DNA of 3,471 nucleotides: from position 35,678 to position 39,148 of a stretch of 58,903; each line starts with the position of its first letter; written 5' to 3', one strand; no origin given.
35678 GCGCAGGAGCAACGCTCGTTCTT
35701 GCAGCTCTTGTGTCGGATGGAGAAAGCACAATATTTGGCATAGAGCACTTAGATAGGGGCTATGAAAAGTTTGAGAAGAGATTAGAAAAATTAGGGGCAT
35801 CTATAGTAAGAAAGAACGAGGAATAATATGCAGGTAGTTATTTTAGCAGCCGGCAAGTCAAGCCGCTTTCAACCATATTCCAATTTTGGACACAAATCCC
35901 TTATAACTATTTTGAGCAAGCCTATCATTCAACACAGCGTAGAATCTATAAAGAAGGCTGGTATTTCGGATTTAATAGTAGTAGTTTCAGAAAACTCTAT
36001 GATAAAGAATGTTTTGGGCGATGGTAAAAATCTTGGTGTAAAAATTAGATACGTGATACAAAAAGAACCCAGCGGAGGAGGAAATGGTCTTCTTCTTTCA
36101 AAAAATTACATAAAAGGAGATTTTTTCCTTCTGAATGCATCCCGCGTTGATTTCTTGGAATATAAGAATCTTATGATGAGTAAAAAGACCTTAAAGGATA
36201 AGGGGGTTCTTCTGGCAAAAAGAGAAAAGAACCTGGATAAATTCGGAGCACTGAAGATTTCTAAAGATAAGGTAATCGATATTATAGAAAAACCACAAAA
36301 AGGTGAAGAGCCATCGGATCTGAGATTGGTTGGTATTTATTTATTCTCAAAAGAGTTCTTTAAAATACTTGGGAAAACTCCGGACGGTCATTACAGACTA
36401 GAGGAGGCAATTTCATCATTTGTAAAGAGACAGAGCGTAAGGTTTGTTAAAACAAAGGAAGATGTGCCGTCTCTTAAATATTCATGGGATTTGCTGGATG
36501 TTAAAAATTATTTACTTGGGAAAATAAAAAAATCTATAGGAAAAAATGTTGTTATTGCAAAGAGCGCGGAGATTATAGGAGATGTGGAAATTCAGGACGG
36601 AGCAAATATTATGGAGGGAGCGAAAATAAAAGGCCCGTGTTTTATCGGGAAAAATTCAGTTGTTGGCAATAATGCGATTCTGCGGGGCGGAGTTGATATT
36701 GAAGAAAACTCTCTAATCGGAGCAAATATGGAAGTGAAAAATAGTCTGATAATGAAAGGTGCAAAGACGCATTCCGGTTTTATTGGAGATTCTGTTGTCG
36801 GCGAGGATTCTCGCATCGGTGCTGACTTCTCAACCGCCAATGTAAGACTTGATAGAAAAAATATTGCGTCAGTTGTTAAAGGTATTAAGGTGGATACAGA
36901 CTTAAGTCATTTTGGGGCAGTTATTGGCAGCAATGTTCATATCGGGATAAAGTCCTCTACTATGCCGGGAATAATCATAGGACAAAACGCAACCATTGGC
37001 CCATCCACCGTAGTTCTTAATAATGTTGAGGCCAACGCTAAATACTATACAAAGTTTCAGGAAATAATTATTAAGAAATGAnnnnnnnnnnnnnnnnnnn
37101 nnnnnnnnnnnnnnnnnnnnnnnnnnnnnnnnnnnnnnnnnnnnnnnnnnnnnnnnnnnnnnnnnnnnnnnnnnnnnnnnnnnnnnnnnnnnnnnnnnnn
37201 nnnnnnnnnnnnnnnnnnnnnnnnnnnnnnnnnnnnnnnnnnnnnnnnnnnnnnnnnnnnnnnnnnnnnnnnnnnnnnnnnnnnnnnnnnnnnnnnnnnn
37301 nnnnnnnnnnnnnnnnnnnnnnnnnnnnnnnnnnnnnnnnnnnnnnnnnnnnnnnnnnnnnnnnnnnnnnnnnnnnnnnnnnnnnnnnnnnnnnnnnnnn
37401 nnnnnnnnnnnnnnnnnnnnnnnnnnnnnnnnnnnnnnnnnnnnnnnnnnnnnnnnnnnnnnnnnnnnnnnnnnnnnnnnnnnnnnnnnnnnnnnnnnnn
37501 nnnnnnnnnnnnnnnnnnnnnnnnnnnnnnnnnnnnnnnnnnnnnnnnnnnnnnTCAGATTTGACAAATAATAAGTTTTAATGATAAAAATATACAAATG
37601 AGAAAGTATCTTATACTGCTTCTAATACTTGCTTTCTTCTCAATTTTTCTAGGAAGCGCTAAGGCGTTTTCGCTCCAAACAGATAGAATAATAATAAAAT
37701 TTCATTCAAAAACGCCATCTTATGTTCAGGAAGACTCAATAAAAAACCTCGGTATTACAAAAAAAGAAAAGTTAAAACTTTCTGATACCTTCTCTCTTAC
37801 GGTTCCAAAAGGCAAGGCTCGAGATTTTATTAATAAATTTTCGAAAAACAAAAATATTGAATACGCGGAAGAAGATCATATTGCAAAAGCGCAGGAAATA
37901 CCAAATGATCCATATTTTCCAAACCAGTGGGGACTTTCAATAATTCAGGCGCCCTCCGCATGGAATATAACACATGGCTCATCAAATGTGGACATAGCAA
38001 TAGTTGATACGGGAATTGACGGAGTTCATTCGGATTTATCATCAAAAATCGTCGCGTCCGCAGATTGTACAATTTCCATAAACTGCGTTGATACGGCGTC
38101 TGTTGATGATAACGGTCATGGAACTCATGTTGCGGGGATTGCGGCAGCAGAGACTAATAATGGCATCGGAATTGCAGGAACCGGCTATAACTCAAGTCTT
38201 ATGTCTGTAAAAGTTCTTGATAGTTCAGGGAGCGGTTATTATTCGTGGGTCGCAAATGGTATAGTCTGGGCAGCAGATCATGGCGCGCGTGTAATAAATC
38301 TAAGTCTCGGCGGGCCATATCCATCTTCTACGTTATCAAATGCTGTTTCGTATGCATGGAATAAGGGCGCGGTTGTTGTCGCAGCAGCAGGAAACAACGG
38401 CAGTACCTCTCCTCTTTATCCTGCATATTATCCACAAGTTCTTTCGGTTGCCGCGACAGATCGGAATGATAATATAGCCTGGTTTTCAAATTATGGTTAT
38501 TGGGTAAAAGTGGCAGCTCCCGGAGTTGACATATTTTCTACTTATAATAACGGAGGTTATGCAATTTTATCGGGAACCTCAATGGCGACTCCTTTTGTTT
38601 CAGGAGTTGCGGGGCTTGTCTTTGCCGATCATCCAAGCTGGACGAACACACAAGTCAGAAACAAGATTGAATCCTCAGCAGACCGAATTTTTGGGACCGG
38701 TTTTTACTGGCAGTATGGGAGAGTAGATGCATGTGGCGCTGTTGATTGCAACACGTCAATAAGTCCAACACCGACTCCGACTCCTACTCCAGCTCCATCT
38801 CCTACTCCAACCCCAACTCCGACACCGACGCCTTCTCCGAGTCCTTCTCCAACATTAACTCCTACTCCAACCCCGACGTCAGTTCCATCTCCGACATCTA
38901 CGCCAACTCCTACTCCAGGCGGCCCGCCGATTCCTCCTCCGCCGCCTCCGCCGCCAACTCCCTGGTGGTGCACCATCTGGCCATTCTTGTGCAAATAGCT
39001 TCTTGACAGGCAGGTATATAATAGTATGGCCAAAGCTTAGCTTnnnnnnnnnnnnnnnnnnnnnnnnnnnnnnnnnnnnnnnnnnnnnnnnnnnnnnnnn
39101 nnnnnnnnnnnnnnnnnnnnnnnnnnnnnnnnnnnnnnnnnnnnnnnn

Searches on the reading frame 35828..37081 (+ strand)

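Call 32: search_protein_families(library=pfam, proteins=[window:35828-37081:+], max_evalue=0.00001)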
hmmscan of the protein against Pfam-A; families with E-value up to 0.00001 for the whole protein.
window:35828-37081:+ (417 aa): 5 families
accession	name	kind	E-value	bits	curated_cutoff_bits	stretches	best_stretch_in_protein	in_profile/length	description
PF00483.29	NTP_transferase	-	2.1e-24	86.9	21.2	1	3-203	2-214/245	Nucleotidyl transferase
PF00132.30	Hexapep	-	1.8e-20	72.1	27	2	363-397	1-35/36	Bacterial transferase hexapeptide (six repeats)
PF25084.1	LbH_EIF2B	-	6.7e-10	39.4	54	1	239-316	8-83/105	EIF2B subunit epsilon LbH domain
PF12804.13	NTP_transf_3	-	6.2e-09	36.7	27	1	3-60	1-53/160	MobA-like NTP transferase domain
PF14602.12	Hexapep_2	-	1.6e-08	34.5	27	0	273-300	4-29/34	Hexapeptide repeat of succinyl-transferase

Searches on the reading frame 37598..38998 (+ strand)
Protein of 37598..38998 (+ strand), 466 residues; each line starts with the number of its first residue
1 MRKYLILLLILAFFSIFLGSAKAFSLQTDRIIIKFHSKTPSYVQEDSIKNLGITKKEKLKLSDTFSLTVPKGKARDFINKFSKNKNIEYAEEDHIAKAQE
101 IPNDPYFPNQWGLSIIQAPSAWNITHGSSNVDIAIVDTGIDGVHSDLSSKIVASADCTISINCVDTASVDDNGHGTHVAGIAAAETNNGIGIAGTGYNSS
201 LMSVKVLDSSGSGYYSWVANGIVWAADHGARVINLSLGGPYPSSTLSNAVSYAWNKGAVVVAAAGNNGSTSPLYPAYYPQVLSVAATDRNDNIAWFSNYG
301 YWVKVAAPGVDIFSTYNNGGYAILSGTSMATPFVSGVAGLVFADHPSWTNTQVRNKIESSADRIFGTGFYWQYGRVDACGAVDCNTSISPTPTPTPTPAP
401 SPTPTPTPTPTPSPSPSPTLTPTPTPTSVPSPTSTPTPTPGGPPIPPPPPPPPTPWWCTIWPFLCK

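Call 32: search_protein_families(library=pfam, proteins=[window:37598-38998:+], max_evalue=0.00001)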
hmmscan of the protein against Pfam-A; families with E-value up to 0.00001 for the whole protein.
window:37598-38998:+ (466 aa): 1 family
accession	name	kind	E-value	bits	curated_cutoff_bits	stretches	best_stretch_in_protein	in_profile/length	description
PF00082.27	Peptidase_S8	-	2.6e-57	194.8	21.8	1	129-366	2-286/288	Subtilase family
